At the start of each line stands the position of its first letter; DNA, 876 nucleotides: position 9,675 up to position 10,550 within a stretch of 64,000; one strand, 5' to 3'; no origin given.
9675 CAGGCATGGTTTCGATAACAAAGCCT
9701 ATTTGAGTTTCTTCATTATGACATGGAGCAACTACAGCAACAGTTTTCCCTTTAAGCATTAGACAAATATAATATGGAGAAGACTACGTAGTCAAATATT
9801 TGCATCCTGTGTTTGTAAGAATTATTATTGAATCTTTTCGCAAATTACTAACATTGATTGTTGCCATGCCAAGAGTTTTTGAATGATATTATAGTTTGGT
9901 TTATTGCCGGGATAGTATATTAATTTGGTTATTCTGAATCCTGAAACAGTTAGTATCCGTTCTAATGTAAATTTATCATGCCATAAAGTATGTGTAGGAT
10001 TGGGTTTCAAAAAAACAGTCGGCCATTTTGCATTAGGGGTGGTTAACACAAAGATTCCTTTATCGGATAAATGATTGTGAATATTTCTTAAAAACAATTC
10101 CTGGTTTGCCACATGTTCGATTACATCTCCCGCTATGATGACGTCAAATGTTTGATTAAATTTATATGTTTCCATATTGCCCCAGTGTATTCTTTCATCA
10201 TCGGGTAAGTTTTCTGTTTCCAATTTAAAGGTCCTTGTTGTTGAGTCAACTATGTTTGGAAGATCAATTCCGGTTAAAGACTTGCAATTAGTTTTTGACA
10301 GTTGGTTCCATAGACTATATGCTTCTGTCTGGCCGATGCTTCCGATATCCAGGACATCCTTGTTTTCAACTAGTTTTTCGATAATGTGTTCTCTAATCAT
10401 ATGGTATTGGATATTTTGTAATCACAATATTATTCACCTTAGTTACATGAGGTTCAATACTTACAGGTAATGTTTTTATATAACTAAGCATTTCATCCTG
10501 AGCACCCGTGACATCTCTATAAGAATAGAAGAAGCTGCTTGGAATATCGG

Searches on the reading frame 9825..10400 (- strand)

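Call 3: search_protein_families(library=pfam, proteins=[window:9825-10400:-], max_evalue=0.01)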
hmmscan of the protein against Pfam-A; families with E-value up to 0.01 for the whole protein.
window:9825-10400:- (191 aa): 5 families
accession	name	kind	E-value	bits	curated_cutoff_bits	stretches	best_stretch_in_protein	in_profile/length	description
PF13489.12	Methyltransf_23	-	6e-13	49.3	27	1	8-159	18-163/164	Methyltransferase domain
PF13847.12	Methyltransf_31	-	1.6e-08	34.8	27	1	12-123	3-113/145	Methyltransferase domain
PF08241.18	Methyltransf_11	-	1.1e-07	32.9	21.2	1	35-119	15-95/95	Methyltransferase domain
PF08242.18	Methyltransf_12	-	3.9e-07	31.2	30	1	42-117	23-98/98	Methyltransferase domain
PF13649.12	Methyltransf_25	-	0.00066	20.8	27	1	35-115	16-97/97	Methyltransferase domain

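Call 4: search_protein_families(library=ncbifam, proteins=[window:9825-10400:-], max_evalue=0.01)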
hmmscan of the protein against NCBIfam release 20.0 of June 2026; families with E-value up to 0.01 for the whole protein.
window:9825-10400:- (191 aa): 7 families
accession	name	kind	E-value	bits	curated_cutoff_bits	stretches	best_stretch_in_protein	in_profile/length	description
TIGR01983.1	UbiG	equivalog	3.5e-10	39.6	102.95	1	9-129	46-161/228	bifunctional 2-polyprenyl-6-hydroxyphenol methylase/3-demethylubiquinol 3-O-methyltransferase UbiG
NF011650.0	PRK15068.1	equivalog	8.3e-05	21.6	209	1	11-121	121-227/324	tRNA 5-methoxyuridine(34)/uridine 5-oxyacetic acid(34) synthase CmoB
TIGR04345.1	ovoA_Cterm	equivalog_domain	0.00013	21.5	170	1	83-122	133-172/242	putative 4-mercaptohistidine N1-methyltransferase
TIGR02072.1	BioC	equivalog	0.00024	21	184.95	1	11-122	33-135/244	malonyl-ACP O-methyltransferase BioC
TIGR04074.1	bacter_Hen1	equivalog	0.0004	19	340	1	11-132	278-404/462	3' terminal RNA ribose 2'-O-methyltransferase Hen1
TIGR00452.1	TIGR00452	equivalog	0.0011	17.8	275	1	11-121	116-221/316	tRNA 5-methoxyuridine(34)/uridine 5-oxyacetic acid(34) synthase CmoB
NF053839.1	CPFASynBruc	equivalog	0.004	16.2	600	1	5-121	165-278/410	cyclopropane fatty acid synthase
